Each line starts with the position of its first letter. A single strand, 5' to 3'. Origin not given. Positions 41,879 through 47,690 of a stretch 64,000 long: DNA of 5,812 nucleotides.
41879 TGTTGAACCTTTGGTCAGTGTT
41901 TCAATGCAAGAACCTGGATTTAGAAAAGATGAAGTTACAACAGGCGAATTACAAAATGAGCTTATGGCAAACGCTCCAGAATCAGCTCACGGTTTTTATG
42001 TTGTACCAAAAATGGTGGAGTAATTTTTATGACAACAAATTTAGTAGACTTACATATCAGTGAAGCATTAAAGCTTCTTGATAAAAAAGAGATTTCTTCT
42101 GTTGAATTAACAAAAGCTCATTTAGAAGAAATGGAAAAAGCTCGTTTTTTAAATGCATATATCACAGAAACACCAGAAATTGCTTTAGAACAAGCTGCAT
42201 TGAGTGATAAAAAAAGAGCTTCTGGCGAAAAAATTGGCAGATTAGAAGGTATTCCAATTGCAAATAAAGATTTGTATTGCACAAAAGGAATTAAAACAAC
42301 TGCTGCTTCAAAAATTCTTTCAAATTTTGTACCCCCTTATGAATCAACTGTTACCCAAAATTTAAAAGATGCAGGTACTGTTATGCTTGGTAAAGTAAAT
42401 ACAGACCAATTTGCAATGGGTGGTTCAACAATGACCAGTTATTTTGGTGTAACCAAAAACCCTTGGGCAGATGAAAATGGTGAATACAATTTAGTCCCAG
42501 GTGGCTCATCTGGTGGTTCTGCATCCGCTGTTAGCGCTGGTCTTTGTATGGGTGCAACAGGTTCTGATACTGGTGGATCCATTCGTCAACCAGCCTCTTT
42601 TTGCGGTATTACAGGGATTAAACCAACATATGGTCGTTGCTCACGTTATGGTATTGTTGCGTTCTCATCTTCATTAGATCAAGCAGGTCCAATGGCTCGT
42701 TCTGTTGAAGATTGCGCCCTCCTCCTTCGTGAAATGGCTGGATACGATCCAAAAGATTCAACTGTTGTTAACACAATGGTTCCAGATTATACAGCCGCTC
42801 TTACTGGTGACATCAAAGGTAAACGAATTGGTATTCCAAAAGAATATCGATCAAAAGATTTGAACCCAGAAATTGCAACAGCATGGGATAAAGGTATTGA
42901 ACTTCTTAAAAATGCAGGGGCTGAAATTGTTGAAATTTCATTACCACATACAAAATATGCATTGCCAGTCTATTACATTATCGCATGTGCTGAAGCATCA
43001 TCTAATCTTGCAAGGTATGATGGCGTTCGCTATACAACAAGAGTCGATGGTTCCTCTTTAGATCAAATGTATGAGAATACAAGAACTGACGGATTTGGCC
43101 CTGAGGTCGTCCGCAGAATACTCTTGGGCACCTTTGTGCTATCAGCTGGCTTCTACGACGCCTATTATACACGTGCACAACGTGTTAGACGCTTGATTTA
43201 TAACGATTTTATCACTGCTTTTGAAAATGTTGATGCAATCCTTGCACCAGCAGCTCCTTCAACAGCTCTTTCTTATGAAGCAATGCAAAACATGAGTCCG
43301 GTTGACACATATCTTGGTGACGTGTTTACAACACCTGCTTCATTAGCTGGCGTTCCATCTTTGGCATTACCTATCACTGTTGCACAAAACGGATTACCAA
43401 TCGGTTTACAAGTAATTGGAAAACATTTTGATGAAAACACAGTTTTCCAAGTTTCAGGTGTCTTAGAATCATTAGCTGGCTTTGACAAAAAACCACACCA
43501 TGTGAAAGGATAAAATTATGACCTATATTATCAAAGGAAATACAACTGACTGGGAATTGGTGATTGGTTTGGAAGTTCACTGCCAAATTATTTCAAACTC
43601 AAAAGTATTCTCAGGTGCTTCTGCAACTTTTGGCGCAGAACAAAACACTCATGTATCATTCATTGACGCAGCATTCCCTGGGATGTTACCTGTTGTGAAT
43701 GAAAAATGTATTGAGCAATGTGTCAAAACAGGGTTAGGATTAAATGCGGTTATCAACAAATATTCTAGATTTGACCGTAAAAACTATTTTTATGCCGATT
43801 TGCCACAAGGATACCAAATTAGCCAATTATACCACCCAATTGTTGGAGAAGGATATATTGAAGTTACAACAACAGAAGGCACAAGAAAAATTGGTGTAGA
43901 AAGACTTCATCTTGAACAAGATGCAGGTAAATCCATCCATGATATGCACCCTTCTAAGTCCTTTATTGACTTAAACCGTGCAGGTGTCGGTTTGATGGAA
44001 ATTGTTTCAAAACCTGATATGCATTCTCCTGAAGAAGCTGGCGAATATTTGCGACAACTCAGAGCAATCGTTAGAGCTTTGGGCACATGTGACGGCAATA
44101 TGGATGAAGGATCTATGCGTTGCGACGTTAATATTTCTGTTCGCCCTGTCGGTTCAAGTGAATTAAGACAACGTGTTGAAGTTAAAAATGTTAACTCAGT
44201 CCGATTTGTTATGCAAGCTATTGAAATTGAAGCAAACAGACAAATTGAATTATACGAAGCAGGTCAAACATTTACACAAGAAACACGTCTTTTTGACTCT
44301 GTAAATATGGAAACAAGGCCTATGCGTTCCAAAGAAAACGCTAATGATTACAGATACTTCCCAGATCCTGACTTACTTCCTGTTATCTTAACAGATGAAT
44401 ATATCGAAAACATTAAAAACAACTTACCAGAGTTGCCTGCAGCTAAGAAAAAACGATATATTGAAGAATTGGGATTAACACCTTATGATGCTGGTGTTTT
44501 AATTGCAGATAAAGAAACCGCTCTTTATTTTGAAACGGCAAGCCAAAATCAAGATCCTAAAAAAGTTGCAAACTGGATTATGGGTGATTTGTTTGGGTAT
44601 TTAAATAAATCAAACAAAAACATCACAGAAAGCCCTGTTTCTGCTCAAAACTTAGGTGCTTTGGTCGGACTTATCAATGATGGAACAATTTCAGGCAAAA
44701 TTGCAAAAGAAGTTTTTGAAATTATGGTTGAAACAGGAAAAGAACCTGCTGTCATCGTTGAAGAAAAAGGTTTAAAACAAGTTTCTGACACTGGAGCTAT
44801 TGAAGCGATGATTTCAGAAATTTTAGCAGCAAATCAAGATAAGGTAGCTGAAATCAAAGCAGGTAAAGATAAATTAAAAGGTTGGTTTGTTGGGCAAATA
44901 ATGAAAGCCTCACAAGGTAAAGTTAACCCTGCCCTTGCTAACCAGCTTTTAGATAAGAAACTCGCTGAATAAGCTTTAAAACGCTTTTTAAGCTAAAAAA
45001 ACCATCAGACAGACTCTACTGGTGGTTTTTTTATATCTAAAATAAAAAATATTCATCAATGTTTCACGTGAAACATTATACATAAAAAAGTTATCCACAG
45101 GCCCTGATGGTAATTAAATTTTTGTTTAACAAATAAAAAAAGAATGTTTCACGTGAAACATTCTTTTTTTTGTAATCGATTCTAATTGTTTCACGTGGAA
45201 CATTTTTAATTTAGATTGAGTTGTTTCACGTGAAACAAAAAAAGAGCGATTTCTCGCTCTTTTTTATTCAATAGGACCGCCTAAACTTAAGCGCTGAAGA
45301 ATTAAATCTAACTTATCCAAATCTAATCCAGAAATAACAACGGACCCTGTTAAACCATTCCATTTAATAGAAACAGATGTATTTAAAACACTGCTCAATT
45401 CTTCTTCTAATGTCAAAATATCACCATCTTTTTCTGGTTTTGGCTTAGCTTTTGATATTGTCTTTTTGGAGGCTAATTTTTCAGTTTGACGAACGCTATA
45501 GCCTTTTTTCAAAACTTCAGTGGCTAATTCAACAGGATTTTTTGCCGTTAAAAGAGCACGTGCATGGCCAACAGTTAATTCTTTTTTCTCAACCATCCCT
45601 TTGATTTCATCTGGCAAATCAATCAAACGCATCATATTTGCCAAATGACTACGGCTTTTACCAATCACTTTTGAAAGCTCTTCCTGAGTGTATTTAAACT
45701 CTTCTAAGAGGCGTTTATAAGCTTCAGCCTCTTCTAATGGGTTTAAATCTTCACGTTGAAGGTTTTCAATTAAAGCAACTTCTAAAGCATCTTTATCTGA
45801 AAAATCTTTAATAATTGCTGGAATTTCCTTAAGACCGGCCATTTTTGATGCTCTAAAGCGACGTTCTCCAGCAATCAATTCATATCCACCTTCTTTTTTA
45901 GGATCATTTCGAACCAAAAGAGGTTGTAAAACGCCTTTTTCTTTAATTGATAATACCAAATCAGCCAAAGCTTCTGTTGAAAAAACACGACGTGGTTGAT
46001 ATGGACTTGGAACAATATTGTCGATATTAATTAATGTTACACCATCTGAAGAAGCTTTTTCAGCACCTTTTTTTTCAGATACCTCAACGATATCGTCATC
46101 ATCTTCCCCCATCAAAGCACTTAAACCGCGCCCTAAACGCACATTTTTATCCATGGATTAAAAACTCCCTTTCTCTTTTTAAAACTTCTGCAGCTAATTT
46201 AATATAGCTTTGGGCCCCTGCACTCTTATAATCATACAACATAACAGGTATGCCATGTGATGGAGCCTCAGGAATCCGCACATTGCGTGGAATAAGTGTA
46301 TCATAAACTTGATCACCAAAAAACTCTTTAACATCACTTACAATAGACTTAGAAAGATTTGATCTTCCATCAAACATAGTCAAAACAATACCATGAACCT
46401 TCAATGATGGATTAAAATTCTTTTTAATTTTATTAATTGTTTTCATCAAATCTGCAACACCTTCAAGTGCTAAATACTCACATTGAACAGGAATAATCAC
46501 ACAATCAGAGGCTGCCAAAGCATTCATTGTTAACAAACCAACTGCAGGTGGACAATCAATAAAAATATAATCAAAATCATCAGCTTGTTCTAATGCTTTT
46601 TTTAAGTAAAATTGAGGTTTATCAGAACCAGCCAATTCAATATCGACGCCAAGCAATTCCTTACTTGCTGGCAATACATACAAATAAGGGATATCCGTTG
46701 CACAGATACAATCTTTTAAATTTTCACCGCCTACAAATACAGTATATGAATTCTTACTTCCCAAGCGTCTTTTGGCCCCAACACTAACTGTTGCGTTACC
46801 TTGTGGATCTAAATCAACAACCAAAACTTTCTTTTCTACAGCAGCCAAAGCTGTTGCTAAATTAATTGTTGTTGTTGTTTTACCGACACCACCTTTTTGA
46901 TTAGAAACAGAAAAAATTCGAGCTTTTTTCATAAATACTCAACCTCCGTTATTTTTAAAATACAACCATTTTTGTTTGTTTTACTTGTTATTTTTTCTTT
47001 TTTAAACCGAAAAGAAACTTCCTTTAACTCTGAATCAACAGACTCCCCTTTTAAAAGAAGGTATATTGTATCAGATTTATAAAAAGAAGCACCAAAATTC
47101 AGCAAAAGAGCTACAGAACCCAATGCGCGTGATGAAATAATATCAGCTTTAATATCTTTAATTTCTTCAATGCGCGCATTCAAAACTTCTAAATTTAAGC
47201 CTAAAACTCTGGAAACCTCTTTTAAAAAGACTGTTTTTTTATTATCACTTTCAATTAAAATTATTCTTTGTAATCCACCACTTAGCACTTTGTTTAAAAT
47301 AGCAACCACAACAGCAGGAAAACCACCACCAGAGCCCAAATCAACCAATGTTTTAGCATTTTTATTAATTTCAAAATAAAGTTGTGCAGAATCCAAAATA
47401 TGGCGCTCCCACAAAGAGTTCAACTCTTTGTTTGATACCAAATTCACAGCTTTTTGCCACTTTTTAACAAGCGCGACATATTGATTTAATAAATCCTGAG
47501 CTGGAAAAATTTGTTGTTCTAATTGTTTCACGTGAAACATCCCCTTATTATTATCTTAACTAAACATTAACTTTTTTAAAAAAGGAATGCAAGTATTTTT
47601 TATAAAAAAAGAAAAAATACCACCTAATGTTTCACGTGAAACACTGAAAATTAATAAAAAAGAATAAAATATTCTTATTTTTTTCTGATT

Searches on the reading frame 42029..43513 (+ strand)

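Call 7: search_protein_families(library=ncbifam, proteins=[window:42029-43513:+], max_evalue=0.00001)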
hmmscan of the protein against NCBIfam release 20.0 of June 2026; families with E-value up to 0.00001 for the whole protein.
window:42029-43513:+ (494 aa): 26 families (the best 25 are shown)
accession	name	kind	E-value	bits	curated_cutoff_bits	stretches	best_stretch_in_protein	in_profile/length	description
TIGR00132.1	gatA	equivalog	4.9e-167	556.4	481.1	1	16-481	4-462/466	Asp-tRNA(Asn)/Glu-tRNA(Gln) amidotransferase subunit GatA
NF005688.0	PRK07488.1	equivalog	3.7e-89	299.8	532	1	3-489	6-472/474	indoleacetamide hydrolase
NF006631.0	PRK09201.1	equivalog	7.4e-87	292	461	1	5-481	4-453/466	AtzE family amidohydrolase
TIGR02715.1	amido_AtzE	subfamily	1.4e-85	288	425.75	1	10-481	2-446/452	AtzE family amidohydrolase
NF004815.0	PRK06169.1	equivalog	2e-81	274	506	2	3-321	5-318/471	amidase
NF005565.0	PRK07235.1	subfamily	1.2e-80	271.6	545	1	54-483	70-501/506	amidase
NF005517.0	PRK07139.1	equivalog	1.4e-78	264.6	546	1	70-482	35-432/439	amidase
NF005686.0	PRK07486.1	subfamily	1.1e-71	242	465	1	3-485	9-475/486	amidase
NF004816.0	PRK06170.1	equivalog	5.4e-69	233.1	503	1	10-490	14-489/493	amidase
NF005687.0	PRK07487.1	subfamily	1.3e-68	231.9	428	1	4-483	4-456/468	amidase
NF006006.0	PRK08137.1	equivalog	8.5e-68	229.4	534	1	4-490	30-518/529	amidase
NF005450.0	PRK07042.1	equivalog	7.6e-66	222.5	458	2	3-305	2-296/464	amidase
NF005460.0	PRK07056.1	subfamily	9.8e-65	219.3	447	1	14-482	14-452/457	amidase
NF004717.0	PRK06061.1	equivalog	2.4e-57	194.7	498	1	10-488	19-472/483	amidase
NF006043.0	PRK08186.1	subfamily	3e-57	194.4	487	1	7-482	6-447/600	allophanate hydrolase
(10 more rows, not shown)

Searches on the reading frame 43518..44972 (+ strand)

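Call 7: search_protein_families(library=ncbifam, proteins=[window:43518-44972:+], max_evalue=0.00001)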
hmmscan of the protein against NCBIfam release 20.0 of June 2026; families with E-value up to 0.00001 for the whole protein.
window:43518-44972:+ (484 aa): 9 families
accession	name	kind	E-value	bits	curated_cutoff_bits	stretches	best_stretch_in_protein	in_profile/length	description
NF004015.0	PRK05477.1-5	equivalog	4e-243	807.4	628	1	2-483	5-487/488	Asp-tRNA(Asn)/Glu-tRNA(Gln) amidotransferase subunit GatB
NF004014.0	PRK05477.1-4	equivalog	1.7e-207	689.9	414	1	11-482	2-474/475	Asp-tRNA(Asn)/Glu-tRNA(Gln) amidotransferase subunit GatB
NF004012.0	PRK05477.1-2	equivalog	3.5e-188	626.3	338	1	11-483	3-479/481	Asp-tRNA(Asn)/Glu-tRNA(Gln) amidotransferase subunit GatB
NF004011.1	PRK05477.1-1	equivalog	4.4e-167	556.6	680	1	12-483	3-474/475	Asp-tRNA(Asn)/Glu-tRNA(Gln) amidotransferase subunit GatB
TIGR00133.1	gatB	equivalog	5.5e-166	552.8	314.8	1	10-482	2-480/481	Asp-tRNA(Asn)/Glu-tRNA(Gln) amidotransferase subunit GatB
NF004013.0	PRK05477.1-3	equivalog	5.6e-135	450.7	653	1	10-482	15-499/501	Asp-tRNA(Asn)/Glu-tRNA(Gln) amidotransferase subunit GatB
NF003107.0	PRK04028.1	equivalog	5.7e-46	157.1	456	2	253-483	404-625/630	Glu-tRNA(Gln) amidotransferase subunit GatE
NF011291.0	PRK14703.1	equivalog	2e-41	142.1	681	1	304-483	593-768/769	glutamine--tRNA ligase/YqeY domain fusion protein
TIGR00134.1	gatE_arch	equivalog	1.3e-36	126.1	319.55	2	97-254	129-270/622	Glu-tRNA(Gln) amidotransferase subunit GatE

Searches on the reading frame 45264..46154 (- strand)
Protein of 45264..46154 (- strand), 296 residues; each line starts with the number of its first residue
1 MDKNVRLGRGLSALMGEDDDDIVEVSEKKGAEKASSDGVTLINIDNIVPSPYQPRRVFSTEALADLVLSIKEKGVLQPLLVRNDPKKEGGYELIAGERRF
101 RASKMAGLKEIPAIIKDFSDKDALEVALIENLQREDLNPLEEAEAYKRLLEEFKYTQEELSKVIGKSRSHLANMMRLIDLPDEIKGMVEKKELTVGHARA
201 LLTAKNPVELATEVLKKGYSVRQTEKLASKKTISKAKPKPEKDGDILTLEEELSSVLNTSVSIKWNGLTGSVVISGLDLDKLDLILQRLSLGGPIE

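Call 7: search_protein_families(library=ncbifam, proteins=[window:45264-46154:-], max_evalue=0.00001)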
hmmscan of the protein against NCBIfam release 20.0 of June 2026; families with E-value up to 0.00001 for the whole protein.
window:45264-46154:- (296 aa): 6 families
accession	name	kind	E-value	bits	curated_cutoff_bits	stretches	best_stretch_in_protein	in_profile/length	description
TIGR04285.1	nucleoid_noc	exception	9.4e-72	241.4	315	1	39-259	2-221/255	nucleoid occlusion protein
TIGR00180.1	parB_part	domain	1.4e-63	214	58.45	1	38-209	4-177/186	ParB/RepB/Spo0J family partition protein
TIGR03734.1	PRTRC_parB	hypoth_equivalog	2.6e-39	135.2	278.6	1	52-230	6-188/555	PRTRC system ParB family protein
TIGR03454.1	partition_RepB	equivalog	2.8e-21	76.3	201.5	1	26-183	49-207/325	plasmid partitioning protein RepB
NF010406.0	PRK13832.1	subfamily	1.9e-15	56.4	640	1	50-169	15-134/578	plasmid partitioning protein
NF010440.0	PRK13866.1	equivalog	5.9e-11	42.1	522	1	62-151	89-177/336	plasmid partitioning protein RepB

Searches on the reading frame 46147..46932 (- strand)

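Call 7: search_protein_families(library=ncbifam, proteins=[window:46147-46932:-], max_evalue=0.00001)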
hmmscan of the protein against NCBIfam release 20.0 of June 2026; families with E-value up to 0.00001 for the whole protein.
window:46147-46932:- (261 aa): 20 families
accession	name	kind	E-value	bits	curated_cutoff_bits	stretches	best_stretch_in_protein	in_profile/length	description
NF041546.1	ParA_partition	equivalog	1.1e-30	106.7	180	2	6-50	1-45/203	ParA family partition ATPase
NF041283.1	PrgP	equivalog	3e-30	105.5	400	1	5-234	3-242/297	ParA superfamily DNA segregation protein PrgP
TIGR03453.1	partition_RepA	equivalog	5.8e-26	91.2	348.45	1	3-218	103-338/387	plasmid partitioning protein RepA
TIGR01969.1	minD_arch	subfamily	7.5e-25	87.5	201.75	1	6-256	2-236/251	cell division ATPase MinD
TIGR01968.1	minD_bact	equivalog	7.6e-20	71.3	212.9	1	5-257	2-243/261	septum site-determining protein MinD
NF010443.0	PRK13869.1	subfamily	3.6e-17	62.2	446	1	5-162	122-294/405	plasmid-partitioning protein RepA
TIGR03371.1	cellulose_yhjQ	equivalog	4.1e-16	59.2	157.85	2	9-52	6-49/246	cellulose biosynthesis protein BcsQ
TIGR01287.1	nifH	equivalog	4.4e-14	52.4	394.35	1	13-51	8-46/275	nitrogenase iron protein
NF008079.0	PRK10818.1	equivalog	9.3e-14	51.4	508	1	4-257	2-253/270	septum site-determining protein MinD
TIGR01007.1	eps_fam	subfamily_domain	1.8e-13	50.5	108.05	1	2-188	15-191/204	polysaccharide biosynthesis tyrosine autokinase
NF010259.0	PRK13705.1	equivalog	2.3e-13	49.9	725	1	6-187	108-304/388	plasmid-partitioning protein SopA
NF033200.1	F430_CfbC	exception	2.8e-12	46.6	402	1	13-52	8-47/260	Ni-sirohydrochlorin a,c-diamide reductive cyclase ATP-dependent reductase subunit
TIGR03018.1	pepcterm_TyrKin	hypoth_equivalog_domain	6.8e-12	45.1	230.65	1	6-168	37-198/207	XrtA-associated tyrosine autokinase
NF009701.0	PRK13230.1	subfamily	1.3e-11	44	350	1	12-53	8-49/291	nitrogenase reductase-like protein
NF047398.1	AAA_KGGVGR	domain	4.4e-09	36.9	90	1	6-42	4-40/190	KGGVGR-motif variant AAA ATPase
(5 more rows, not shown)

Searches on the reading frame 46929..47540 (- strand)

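Call 7: search_protein_families(library=ncbifam, proteins=[window:46929-47540:-], max_evalue=0.00001)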
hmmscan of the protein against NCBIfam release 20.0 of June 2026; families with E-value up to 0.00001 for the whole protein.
window:46929-47540:- (203 aa): 1 family
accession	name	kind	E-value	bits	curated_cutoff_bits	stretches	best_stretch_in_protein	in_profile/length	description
TIGR00138.1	rsmG_gidB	equivalog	5.6e-39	133.7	99.5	1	18-188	1-168/183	16S rRNA (guanine(527)-N(7))-methyltransferase RsmG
